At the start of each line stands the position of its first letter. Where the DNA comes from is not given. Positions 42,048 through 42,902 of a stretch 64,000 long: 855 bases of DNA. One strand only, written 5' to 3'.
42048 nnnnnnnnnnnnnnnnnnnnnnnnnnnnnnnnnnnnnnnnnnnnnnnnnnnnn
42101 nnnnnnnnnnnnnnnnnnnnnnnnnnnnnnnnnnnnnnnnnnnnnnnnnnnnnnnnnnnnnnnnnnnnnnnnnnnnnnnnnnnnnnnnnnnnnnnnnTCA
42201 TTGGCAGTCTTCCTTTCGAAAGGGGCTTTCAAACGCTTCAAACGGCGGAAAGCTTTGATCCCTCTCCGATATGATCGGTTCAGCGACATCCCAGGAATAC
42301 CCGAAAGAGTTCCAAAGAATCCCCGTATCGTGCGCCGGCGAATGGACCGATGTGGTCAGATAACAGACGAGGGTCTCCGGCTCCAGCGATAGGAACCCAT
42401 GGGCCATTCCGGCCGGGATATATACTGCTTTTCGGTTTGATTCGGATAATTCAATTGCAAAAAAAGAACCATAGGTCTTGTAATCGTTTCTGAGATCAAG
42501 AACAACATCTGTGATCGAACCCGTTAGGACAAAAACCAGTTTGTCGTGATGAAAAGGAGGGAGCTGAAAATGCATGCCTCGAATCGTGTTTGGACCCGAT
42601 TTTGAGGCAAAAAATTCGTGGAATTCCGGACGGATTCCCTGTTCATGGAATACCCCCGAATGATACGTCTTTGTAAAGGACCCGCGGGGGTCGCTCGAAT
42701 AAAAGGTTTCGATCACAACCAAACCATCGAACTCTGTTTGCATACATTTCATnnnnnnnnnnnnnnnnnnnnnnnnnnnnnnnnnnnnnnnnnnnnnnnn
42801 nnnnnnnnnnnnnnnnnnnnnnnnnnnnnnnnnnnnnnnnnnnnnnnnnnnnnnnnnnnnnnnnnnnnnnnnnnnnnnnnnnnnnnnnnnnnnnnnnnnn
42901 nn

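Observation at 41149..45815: Ascarylose-type CDP-3,6-dideoxyhexose pathway lacking the E3 reductase, in a lineage not known for LPS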

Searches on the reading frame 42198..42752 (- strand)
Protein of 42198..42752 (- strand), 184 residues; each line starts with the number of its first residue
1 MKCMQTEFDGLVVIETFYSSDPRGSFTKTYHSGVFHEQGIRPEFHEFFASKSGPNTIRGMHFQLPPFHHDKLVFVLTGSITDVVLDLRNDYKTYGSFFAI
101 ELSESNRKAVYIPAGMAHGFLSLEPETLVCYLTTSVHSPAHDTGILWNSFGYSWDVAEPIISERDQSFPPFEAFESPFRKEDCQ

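Call 5: search_protein_families(library=ncbifam, proteins=[window:42198-42752:-], max_evalue=0.00001)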
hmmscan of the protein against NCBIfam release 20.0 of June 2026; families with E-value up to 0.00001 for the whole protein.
window:42198-42752:- (184 aa): 1 family
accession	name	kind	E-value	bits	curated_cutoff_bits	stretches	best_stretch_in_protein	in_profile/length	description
TIGR01221.1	rmlC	equivalog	5e-42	143.7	155.75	1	3-172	2-173/176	dTDP-4-dehydrorhamnose 3,5-epimerase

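Call 6: search_protein_families(library=pfam, proteins=[window:42198-42752:-], max_evalue=0.00001)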
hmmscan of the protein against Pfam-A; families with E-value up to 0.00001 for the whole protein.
window:42198-42752:- (184 aa): 1 family
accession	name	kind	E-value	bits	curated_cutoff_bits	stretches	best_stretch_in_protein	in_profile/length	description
PF00908.23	dTDP_sugar_isom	-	3.6e-48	163.9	27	1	5-172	1-167/168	dTDP-4-dehydrorhamnose 3,5-epimerase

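Call 19: search_solved_structures(query=window:42198-42752:-, max_evalue=1e-10, show_alignments=2)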
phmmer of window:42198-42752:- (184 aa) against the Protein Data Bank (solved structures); distinct sequences matched with E-value up to 1e-10: 29.
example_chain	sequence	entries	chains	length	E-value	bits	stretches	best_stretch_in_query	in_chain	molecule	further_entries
5buv_A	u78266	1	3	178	1.1e-45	159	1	7-169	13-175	Putative epimerase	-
9kyn_A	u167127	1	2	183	1.2e-34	123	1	3-172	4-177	dTDP-4-dehydrorhamnose 3,5-epimerase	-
23eg_A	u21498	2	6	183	9.7e-34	120.1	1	3-172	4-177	dTDP-4-dehydrorhamnose 3,5-epimerase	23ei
9uyw_A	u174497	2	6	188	1.1e-33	119.9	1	3-172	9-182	dTDP-4-dehydrorhamnose 3,5-epimerase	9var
1ep0_A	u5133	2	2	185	1.2e-33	119.8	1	3-172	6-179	DTDP-6-DEOXY-D-XYLO-4-HEXULOSE 3,5-EPIMERASE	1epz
23ef_A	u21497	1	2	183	1.4e-33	119.5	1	3-172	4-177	dTDP-4-dehydrorhamnose 3,5-epimerase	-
9j9q_A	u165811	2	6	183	5.8e-33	117.5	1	3-172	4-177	dTDP-4-dehydrorhamnose 3,5-epimerase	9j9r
9j9s_A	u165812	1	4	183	7.9e-33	117.1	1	3-172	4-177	dTDP-4-dehydrorhamnose 3,5-epimerase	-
3ryk_A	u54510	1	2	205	1.1e-32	116.6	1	1-177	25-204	dTDP-4-dehydrorhamnose 3,5-epimerase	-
9j9u_A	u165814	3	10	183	2.9e-32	115.2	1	3-172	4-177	dTDP-4-dehydrorhamnose 3,5-epimerase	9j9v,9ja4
9j9t_A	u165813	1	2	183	3.8e-31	111.6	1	3-172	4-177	dTDP-4-dehydrorhamnose 3,5-epimerase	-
2b9u_A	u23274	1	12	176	4.6e-25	91.8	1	10-174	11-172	hypothetical dTDP-4-dehydrorhamnose 3,5-epimerase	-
1dzr_A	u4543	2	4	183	5.8e-25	91.4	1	4-170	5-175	DTDP-4-DEHYDRORHAMNOSE 3,5-EPIMERASE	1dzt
1wlt_A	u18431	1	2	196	6e-25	91.4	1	10-174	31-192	176aa long hypothetical dTDP-4-dehydrorhamnose 3,5-epimerase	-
7pvi_AAA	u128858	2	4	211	4.2e-24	88.6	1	11-166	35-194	dTDP-4-dehydrorhamnose 3,5-epimerase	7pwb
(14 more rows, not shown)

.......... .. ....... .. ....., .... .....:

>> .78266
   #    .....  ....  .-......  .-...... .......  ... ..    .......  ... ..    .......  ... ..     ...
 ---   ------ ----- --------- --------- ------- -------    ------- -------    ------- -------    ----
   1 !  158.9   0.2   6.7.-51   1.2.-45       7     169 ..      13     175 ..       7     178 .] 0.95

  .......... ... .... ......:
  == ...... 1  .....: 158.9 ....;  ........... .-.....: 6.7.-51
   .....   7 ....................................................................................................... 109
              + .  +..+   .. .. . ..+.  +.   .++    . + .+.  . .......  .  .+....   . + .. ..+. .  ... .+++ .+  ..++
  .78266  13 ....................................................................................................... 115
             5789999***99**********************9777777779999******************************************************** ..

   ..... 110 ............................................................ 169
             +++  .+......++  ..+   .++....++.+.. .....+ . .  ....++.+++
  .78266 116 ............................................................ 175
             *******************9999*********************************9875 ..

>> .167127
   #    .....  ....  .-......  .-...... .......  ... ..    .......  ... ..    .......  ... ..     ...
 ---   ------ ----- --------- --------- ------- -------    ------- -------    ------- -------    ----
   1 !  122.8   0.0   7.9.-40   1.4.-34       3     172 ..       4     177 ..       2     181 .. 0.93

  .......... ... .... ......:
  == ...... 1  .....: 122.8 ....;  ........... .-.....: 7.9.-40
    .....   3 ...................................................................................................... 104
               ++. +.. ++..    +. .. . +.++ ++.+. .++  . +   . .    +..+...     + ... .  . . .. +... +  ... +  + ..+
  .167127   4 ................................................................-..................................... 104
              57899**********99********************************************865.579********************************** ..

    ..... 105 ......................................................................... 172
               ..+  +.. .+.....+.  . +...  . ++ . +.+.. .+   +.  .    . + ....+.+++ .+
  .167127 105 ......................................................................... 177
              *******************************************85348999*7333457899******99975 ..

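Call 40: find_homologous_proteins(query=window:42198-42752:-, max_evalue=1e-20)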
Query window:42198-42752:- (184 aa): 426 proteins with E <= 1e-20 among 455 candidates; the best 120 are listed.
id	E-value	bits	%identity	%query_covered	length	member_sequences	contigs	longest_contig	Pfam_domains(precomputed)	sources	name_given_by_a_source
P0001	1.1e-108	379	89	100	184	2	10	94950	PF00908.24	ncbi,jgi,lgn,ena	-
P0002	1.2e-68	249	60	97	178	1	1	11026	PF00908.24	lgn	-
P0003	2.6e-65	238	58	97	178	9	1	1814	PF00908.24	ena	-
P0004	9.3e-57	210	54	97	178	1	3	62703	PF00908.24,PF14667.13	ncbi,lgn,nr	ncbi:MAG: dTDP-4-dehydrorhamnose 3,5-epimerase [Deltaproteobacteria bacterium]|nr:dTDP-4-dehydrorham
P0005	2.8e-56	208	54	97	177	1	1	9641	PF00908.24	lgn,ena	-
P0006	9.3e-56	207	56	97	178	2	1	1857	PF00908.24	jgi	-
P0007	1.0e-55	206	56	97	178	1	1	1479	PF00908.24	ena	-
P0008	8.6e-54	200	51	97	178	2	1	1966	PF00908.24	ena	-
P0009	2.5e-53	199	53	96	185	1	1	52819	PF00908.24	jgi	jgi:dTDP-4-dehydrorhamnose 3,5-epimerase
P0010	2.8e-53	199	51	97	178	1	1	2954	PF00908.24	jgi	jgi:dTDP-4-dehydrorhamnose 3,5-epimerase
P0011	4.5e-53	198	52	97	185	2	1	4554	PF00908.24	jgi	jgi:dTDP-4-dehydrorhamnose 3,5-epimerase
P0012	4.6e-53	198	51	97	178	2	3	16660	PF00908.24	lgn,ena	-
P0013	8.6e-53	197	51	97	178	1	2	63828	PF00908.24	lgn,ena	-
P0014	1.0e-52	197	56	93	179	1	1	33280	PF00908.24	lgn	-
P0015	1.9e-52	196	52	97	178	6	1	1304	PF00908.24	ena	-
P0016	2.8e-52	195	52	97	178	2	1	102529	PF00908.24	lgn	-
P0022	2.1e-51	192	50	97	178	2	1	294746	PF00908.24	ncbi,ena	-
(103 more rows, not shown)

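Call 41: find_encoding_contigs(protein=P0002, flank=10000, max_places=2)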
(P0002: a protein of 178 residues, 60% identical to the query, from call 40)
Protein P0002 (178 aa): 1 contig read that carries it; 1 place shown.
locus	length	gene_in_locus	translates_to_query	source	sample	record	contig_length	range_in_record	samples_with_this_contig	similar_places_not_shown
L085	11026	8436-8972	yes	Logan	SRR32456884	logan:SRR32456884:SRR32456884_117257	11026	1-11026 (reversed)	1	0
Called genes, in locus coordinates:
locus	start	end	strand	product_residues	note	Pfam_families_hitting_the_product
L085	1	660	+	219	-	?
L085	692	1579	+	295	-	-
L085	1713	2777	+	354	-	PF01757:Acyl_transf_3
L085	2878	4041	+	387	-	PF01757:Acyl_transf_3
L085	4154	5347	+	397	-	PF00535:Glycos_transf_2, PF13641:Glyco_tranf_2_3 (weak), PF13632:Glyco_trans_2_3 (weak)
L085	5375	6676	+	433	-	PF01041:DegT_DnrJ_EryC1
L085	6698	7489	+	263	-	PF00483:NTP_transferase, PF12804:NTP_transf_3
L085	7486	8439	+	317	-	PF01073:3Beta_HSD (weak), PF01370:Epimerase, PF04321:RmlD_sub_bind, PF07993:NAD_binding_4 (faint), PF16363:GDP_Man_Dehyd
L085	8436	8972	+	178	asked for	PF00908:dTDP_sugar_isom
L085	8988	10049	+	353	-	PF01073:3Beta_HSD (weak), PF01370:Epimerase, PF02719:Polysacc_synt_2, PF16363:GDP_Man_Dehyd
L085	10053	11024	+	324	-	?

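Call 42: find_encoding_contigs(protein=P0004, flank=10000, max_places=2)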
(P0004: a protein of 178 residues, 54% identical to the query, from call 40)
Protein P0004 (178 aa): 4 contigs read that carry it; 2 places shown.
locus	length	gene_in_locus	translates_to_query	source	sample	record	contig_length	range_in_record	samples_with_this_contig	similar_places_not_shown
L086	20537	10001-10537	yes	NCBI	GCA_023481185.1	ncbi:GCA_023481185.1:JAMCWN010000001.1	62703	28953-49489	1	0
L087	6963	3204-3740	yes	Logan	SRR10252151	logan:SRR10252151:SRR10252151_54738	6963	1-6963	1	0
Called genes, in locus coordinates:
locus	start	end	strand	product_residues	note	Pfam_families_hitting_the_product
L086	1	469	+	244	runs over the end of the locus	PF05401:NodS, PF01209:Ubie_methyltran, PF13489:Methyltransf_23, PF06325:PrmA (faint), PF08241:Methyltransf_11, PF08242:Methyltransf_12, PF13649:Methyltransf_25, PF13847:Methyltransf_31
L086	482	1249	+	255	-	PF05050:Methyltransf_21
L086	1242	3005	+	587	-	PF13231:PMT_2 (weak)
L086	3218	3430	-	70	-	PF10049:DUF2283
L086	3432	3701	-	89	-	PF14076:DUF4258 (weak)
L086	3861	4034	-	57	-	-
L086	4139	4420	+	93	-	PF14076:DUF4258 (weak)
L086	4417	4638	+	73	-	-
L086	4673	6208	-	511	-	PF13440:Polysacc_synt_3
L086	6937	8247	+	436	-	PF00266:Aminotran_5 (faint), PF01041:DegT_DnrJ_EryC1, PF01212:Beta_elim_lyase (weak)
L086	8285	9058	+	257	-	PF00483:NTP_transferase, PF12804:NTP_transf_3 (faint)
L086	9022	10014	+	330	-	PF01073:3Beta_HSD (weak), PF01370:Epimerase, PF02719:Polysacc_synt_2 (weak), PF04321:RmlD_sub_bind, PF16363:GDP_Man_Dehyd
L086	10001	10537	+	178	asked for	PF00908:dTDP_sugar_isom, PF14667:Polysacc_synt_C (weak)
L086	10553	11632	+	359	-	PF01370:Epimerase, PF02719:Polysacc_synt_2, PF16363:GDP_Man_Dehyd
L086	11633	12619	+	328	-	PF00535:Glycos_transf_2, PF10111:Glyco_tranf_2_2, PF13641:Glyco_tranf_2_3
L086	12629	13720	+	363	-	PF00534:Glycos_transf_1, PF13692:Glyco_trans_1_4, PF13524:Glyco_trans_1_2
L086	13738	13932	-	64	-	PF08241:Methyltransf_11 (weak), PF08242:Methyltransf_12, PF13489:Methyltransf_23, PF13649:Methyltransf_25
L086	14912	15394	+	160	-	-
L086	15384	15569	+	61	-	-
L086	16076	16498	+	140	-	PF01909:NTP_transf_2, PF18765:Polbeta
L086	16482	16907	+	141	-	PF01934:HepT-like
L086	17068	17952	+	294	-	PF12644:DUF3782, PF07788:PDDEXK_10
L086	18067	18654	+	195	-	PF00535:Glycos_transf_2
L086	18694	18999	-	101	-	-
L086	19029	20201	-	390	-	PF12762:DDE_Tnp_IS1595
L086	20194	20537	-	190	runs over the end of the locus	-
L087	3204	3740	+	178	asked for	PF00908:dTDP_sugar_isom, PF14667:Polysacc_synt_C (weak)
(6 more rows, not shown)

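Call 68: find_encoding_contigs(protein=P0013, flank=7000, max_places=1)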
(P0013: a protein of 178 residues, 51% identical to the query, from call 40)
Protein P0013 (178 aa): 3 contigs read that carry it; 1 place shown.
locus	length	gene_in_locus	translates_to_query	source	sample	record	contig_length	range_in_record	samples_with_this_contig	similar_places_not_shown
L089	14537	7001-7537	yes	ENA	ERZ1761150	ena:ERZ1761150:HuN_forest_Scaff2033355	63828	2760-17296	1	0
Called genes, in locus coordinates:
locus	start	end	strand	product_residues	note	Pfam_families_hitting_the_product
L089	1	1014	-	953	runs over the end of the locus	-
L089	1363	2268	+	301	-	-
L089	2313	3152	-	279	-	PF05050:Methyltransf_21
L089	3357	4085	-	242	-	PF07963:N_methyl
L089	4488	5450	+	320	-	PF01073:3Beta_HSD, PF01370:Epimerase, PF02719:Polysacc_synt_2, PF04321:RmlD_sub_bind, PF07993:NAD_binding_4, PF13460:NAD_binding_10, PF16363:GDP_Man_Dehyd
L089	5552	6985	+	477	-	PF01041:DegT_DnrJ_EryC1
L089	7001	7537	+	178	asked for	PF00908:dTDP_sugar_isom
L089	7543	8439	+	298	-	PF01370:Epimerase, PF04321:RmlD_sub_bind, PF16363:GDP_Man_Dehyd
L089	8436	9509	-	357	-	PF00535:Glycos_transf_2, PF10111:Glyco_tranf_2_2 (faint), PF13641:Glyco_tranf_2_3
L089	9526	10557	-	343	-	PF00535:Glycos_transf_2, PF13641:Glyco_tranf_2_3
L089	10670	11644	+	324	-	PF01073:3Beta_HSD, PF01370:Epimerase, PF02719:Polysacc_synt_2, PF04321:RmlD_sub_bind, PF13460:NAD_binding_10, PF16363:GDP_Man_Dehyd, PF07993:NAD_binding_4 (weak)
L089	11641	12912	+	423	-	PF03721:UDPG_MGDP_dh_N, PF00984:UDPG_MGDP_dh, PF03720:UDPG_MGDP_dh_C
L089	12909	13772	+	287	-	PF00106:adh_short, PF08659:KR, PF23441:SDR, PF13561:adh_short_C2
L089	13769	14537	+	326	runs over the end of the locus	PF01408:GFO_IDH_MocA, PF03447:NAD_binding_3 (weak), PF02894:GFO_IDH_MocA_C, PF22725:GFO_IDH_MocA_C3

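Call 69: find_encoding_contigs(protein=P0016, flank=7000, max_places=1)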
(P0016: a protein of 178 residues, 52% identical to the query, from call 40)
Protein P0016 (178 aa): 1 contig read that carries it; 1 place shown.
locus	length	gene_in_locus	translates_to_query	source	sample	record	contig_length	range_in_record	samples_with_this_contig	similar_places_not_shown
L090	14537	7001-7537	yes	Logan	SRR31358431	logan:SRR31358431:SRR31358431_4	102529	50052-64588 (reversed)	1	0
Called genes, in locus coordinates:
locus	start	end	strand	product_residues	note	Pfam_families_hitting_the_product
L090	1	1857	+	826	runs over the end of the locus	PF02563:Poly_export, PF10531:SLBB, PF22461:SLBB_2, PF10531:SLBB, PF22461:SLBB_2, PF10531:SLBB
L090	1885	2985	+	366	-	PF02706:Wzz (weak)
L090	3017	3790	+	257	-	PF00483:NTP_transferase, PF12804:NTP_transf_3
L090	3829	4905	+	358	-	PF04321:RmlD_sub_bind, PF01073:3Beta_HSD, PF01370:Epimerase, PF02719:Polysacc_synt_2, PF16363:GDP_Man_Dehyd, PF07993:NAD_binding_4 (weak)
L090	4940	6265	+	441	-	PF01041:DegT_DnrJ_EryC1, PF00155:Aminotran_1_2 (weak)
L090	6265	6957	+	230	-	PF08022:FAD_binding_8 (weak), PF00175:NAD_binding_1 (weak)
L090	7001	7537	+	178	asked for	PF00908:dTDP_sugar_isom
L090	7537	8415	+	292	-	PF01073:3Beta_HSD, PF01370:Epimerase, PF02719:Polysacc_synt_2 (weak), PF04321:RmlD_sub_bind (weak), PF07993:NAD_binding_4 (faint), PF13460:NAD_binding_10 (faint), PF16363:GDP_Man_Dehyd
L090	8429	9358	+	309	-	PF00535:Glycos_transf_2 (weak)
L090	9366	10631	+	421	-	-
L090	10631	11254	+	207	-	PF00132:Hexapep, PF14602:Hexapep_2 (weak)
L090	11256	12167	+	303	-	PF01073:3Beta_HSD (faint), PF01370:Epimerase, PF04321:RmlD_sub_bind, PF16363:GDP_Man_Dehyd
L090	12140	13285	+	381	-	PF00534:Glycos_transf_1, PF13692:Glyco_trans_1_4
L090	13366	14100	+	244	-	PF00535:Glycos_transf_2, PF10111:Glyco_tranf_2_2 (weak)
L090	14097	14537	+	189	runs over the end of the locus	PF14602:Hexapep_2 (faint), PF25084:LbH_EIF2B (faint), PF00132:Hexapep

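Call 70: find_encoding_contigs(protein=P0022, flank=7000, max_places=1)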
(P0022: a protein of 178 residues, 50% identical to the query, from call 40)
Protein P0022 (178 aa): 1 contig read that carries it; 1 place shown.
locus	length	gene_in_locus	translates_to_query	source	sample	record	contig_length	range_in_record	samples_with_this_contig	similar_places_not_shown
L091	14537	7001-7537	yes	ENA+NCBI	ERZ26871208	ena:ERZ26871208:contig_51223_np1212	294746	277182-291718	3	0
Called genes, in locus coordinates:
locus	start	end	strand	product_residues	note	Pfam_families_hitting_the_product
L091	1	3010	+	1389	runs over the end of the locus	PF07679:I-set, PF13927:Ig_3, PF13927:Ig_3, PF13385:Laminin_G_3, PF07679:I-set, PF13927:Ig_3, PF07679:I-set, PF13927:Ig_3, +18 more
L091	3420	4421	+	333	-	PF05368:NmrA, PF01073:3Beta_HSD, PF01370:Epimerase, PF02719:Polysacc_synt_2, PF04321:RmlD_sub_bind, PF07993:NAD_binding_4, PF13460:NAD_binding_10, PF16363:GDP_Man_Dehyd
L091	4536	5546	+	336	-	-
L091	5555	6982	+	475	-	PF01053:Cys_Met_Meta_PP (weak), PF01041:DegT_DnrJ_EryC1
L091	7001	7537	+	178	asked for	PF00908:dTDP_sugar_isom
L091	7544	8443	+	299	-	PF01370:Epimerase, PF04321:RmlD_sub_bind, PF16363:GDP_Man_Dehyd (weak), PF02719:Polysacc_synt_2 (weak)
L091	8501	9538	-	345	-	PF00535:Glycos_transf_2, PF10111:Glyco_tranf_2_2 (weak), PF13641:Glyco_tranf_2_3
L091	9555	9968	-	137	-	-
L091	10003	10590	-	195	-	PF13641:Glyco_tranf_2_3, PF00535:Glycos_transf_2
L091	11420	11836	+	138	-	PF12146:Hydrolase_4 (weak), PF00561:Abhydrolase_1, PF12697:Abhydrolase_6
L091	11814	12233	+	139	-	-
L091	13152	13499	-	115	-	-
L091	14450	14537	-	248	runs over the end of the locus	PF00665:rve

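Call 73: search_protein_families(library=pfam, proteins=[L090:6265-6957:+, L090:7537-8415:+], max_evalue=0.001)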
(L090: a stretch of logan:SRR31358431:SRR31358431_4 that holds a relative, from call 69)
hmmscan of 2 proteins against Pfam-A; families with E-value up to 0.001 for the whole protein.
L090:6265-6957:+ (230 aa): 2 families
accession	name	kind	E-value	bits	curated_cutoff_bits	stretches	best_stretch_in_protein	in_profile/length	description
PF00175.26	NAD_binding_1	-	2.4e-06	28.6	22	1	117-209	1-106/109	Oxidoreductase NAD-binding domain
PF08022.18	FAD_binding_8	-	1.4e-05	25.5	22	1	19-120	14-103/109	FAD-binding domain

L090:7537-8415:+ (292 aa): 7 families
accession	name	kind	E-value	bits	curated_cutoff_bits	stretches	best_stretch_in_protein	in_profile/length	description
PF01370.27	Epimerase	-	2.1e-37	129.2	20.9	1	4-215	2-231/240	NAD dependent epimerase/dehydratase family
PF16363.11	GDP_Man_Dehyd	-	5.8e-26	92.2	27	1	4-289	1-331/332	GDP-mannose 4,6 dehydratase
PF01073.25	3Beta_HSD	-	9.5e-09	35.1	22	1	5-125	2-127/280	3-beta hydroxysteroid dehydrogenase/isomerase family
PF04321.23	RmlD_sub_bind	-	4.8e-07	29.6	27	1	1-147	1-142/287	RmlD substrate binding domain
PF07993.18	NAD_binding_4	-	2.5e-06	27.3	20.1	1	5-36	1-35/258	Male sterility protein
PF02719.21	Polysacc_synt_2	-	2.8e-06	27.2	20.2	1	4-148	2-156/293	Polysaccharide biosynthesis protein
PF13460.12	NAD_binding_10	-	1.8e-05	25.1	27.2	1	7-115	1-99/184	NAD(P)H-binding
